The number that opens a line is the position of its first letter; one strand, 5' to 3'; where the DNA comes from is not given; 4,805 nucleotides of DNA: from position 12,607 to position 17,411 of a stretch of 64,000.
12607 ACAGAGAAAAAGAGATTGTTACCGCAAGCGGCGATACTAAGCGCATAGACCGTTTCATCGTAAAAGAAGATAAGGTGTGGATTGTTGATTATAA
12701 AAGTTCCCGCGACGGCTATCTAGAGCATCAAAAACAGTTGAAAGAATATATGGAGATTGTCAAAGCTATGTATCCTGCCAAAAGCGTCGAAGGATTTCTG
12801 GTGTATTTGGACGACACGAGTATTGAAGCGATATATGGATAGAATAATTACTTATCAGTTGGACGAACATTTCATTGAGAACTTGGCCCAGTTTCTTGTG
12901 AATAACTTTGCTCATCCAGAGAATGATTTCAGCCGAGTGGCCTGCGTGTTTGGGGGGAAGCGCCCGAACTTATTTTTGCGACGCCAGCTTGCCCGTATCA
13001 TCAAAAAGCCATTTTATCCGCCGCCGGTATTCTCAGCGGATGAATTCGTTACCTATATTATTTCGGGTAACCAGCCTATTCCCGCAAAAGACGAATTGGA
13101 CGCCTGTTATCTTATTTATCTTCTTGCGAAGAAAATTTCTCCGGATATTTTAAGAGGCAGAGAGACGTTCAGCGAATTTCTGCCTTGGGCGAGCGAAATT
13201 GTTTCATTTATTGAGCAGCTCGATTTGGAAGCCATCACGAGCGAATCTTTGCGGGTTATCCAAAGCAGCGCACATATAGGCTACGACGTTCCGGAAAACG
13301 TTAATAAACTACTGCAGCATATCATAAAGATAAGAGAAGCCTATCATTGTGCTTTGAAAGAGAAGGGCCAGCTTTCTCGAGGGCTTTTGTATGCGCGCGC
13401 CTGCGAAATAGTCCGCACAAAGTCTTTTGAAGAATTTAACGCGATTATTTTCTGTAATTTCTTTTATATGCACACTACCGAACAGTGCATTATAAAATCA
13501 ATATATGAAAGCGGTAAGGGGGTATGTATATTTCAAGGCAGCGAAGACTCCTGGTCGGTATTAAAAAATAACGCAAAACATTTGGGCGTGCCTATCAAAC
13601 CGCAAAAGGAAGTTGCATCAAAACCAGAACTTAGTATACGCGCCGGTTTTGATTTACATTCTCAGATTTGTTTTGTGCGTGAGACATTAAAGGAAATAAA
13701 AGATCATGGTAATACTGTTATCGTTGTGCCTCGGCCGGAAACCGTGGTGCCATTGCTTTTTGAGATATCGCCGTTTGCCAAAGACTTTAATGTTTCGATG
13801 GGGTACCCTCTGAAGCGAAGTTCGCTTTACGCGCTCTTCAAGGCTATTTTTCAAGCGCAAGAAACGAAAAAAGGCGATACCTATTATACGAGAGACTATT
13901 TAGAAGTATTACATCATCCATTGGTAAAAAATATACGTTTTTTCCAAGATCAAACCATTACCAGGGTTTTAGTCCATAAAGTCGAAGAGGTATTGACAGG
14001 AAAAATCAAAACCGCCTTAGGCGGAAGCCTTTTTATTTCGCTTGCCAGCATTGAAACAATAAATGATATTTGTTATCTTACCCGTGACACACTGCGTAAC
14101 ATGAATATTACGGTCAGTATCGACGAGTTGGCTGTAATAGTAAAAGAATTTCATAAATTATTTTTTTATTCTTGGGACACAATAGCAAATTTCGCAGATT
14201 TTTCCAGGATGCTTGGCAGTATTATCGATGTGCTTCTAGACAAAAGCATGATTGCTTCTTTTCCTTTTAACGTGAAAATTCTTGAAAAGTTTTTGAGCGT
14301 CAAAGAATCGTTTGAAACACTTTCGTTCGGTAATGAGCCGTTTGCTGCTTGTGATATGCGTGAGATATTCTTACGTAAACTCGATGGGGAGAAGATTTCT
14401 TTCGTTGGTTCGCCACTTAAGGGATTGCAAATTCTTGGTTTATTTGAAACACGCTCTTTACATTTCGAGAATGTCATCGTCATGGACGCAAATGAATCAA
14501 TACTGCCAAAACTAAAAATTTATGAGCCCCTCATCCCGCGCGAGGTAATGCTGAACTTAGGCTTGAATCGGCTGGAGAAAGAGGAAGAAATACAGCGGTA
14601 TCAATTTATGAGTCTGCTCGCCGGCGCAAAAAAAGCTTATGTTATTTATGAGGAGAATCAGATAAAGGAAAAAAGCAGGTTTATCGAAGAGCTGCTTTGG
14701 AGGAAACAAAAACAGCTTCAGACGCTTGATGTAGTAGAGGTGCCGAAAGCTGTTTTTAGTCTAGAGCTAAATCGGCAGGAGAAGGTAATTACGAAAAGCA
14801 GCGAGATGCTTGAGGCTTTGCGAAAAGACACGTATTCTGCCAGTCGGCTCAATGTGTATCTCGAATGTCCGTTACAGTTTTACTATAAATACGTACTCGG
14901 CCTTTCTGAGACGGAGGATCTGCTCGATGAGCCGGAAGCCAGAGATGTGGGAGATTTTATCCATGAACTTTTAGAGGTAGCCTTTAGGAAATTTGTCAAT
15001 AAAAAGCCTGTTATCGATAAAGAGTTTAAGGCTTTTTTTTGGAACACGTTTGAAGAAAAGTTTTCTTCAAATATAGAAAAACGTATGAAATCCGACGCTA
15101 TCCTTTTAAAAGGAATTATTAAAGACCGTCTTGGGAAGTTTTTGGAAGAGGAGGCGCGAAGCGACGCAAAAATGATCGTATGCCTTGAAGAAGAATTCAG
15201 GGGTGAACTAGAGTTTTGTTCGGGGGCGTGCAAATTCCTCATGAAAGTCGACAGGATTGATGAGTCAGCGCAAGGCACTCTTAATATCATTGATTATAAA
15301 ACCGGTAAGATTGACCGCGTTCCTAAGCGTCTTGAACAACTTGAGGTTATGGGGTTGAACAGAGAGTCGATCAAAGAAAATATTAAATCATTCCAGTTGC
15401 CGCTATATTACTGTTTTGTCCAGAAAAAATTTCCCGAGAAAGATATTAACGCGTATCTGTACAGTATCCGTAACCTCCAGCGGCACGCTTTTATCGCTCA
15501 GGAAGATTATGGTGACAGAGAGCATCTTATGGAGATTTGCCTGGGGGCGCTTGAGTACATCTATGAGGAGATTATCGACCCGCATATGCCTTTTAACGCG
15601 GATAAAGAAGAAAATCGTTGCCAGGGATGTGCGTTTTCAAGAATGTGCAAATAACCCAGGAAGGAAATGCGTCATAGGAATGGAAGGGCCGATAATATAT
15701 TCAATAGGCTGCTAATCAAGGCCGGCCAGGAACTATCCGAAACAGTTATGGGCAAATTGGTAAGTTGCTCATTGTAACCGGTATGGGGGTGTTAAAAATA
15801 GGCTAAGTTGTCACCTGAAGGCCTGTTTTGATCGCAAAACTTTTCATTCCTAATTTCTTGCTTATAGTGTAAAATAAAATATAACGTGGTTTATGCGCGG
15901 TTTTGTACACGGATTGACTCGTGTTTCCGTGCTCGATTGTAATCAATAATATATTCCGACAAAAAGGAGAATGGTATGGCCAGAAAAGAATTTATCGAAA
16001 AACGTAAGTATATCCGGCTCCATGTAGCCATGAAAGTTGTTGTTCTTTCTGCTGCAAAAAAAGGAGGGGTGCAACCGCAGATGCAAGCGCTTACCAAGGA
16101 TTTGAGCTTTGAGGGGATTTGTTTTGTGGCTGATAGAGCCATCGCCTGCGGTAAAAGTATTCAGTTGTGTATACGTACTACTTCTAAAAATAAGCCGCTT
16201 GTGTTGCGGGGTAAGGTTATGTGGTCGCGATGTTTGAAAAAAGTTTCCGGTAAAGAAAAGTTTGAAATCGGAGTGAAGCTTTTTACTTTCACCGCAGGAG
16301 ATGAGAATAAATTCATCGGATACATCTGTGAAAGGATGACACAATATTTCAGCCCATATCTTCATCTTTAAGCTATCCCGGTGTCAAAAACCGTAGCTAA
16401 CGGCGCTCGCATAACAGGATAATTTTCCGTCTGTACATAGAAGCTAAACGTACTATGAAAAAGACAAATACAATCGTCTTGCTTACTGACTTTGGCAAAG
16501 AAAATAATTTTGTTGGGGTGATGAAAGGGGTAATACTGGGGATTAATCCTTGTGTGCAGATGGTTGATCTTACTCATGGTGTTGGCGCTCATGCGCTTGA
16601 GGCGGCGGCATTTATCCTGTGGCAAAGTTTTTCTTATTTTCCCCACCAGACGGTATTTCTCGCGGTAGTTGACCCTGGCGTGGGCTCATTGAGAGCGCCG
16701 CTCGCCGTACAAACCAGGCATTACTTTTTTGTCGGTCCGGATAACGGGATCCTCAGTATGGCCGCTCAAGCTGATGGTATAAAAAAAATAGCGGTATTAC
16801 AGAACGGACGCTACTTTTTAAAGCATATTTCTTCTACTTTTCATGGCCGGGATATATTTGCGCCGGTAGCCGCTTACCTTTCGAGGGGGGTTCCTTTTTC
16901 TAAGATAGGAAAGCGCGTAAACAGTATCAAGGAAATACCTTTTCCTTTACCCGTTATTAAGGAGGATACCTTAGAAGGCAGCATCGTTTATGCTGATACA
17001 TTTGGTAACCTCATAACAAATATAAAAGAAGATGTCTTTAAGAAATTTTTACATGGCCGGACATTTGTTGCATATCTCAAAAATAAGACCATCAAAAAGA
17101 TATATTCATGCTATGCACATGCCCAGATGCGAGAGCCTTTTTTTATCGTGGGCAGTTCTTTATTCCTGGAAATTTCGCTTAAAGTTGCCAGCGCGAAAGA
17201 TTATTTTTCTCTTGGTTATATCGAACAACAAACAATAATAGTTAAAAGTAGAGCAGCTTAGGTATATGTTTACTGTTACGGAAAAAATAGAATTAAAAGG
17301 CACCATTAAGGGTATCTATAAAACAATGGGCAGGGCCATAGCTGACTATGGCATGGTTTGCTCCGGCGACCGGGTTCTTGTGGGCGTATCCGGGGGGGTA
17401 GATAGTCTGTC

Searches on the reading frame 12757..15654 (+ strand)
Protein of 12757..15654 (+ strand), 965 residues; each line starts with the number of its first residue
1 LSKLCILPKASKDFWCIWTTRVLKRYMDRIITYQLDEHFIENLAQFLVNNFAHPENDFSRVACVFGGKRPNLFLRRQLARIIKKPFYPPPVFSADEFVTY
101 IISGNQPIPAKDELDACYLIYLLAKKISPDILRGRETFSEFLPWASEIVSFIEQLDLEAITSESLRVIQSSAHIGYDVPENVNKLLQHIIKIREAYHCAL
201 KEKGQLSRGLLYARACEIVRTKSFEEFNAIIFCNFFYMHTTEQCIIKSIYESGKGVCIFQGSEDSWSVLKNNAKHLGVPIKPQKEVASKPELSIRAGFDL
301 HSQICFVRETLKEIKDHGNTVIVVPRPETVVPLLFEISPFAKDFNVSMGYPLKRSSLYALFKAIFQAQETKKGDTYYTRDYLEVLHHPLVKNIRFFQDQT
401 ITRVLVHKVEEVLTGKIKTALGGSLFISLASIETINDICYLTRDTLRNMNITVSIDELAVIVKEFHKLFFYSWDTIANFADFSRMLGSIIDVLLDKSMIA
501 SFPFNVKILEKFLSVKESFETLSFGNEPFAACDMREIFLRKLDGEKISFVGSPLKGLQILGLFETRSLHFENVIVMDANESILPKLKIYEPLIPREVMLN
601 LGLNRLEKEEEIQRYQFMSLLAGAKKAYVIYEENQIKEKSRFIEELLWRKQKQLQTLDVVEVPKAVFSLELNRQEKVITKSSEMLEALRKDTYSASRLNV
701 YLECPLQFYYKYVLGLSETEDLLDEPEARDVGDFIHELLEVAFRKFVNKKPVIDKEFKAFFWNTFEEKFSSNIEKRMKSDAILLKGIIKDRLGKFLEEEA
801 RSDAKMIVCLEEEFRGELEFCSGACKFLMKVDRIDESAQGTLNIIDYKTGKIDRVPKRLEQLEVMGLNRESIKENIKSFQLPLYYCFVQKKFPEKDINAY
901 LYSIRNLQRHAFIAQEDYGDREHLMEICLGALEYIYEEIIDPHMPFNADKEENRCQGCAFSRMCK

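Call 88: search_protein_families(library=pfam, proteins=[window:12757-15654:+], max_evalue=0.00001)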
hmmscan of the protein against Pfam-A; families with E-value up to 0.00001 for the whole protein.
window:12757-15654:+ (965 aa): 1 family
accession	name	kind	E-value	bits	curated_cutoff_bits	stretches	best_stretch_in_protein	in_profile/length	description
PF12705.13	PDDEXK_1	-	2.8e-29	103.2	22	1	693-965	2-247/247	PD-(D/E)XK nuclease superfamily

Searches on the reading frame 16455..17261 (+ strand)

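Call 88: search_protein_families(library=pfam, proteins=[window:16455-17261:+], max_evalue=0.00001)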
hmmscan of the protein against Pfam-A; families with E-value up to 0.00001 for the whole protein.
window:16455-17261:+ (268 aa): 2 families
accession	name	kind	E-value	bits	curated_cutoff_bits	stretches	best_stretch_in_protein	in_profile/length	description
PF01887.21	SAM_HAT_N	-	1.8e-53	180.6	26.3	1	7-152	1-145/145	SAM hydroxide adenosyltransferase N-terminal domain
PF20257.3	SAM_HAT_C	-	1.6e-16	60.8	25.5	1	175-255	1-79/84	SAM hydroxide adenosyltransferase C-terminal domain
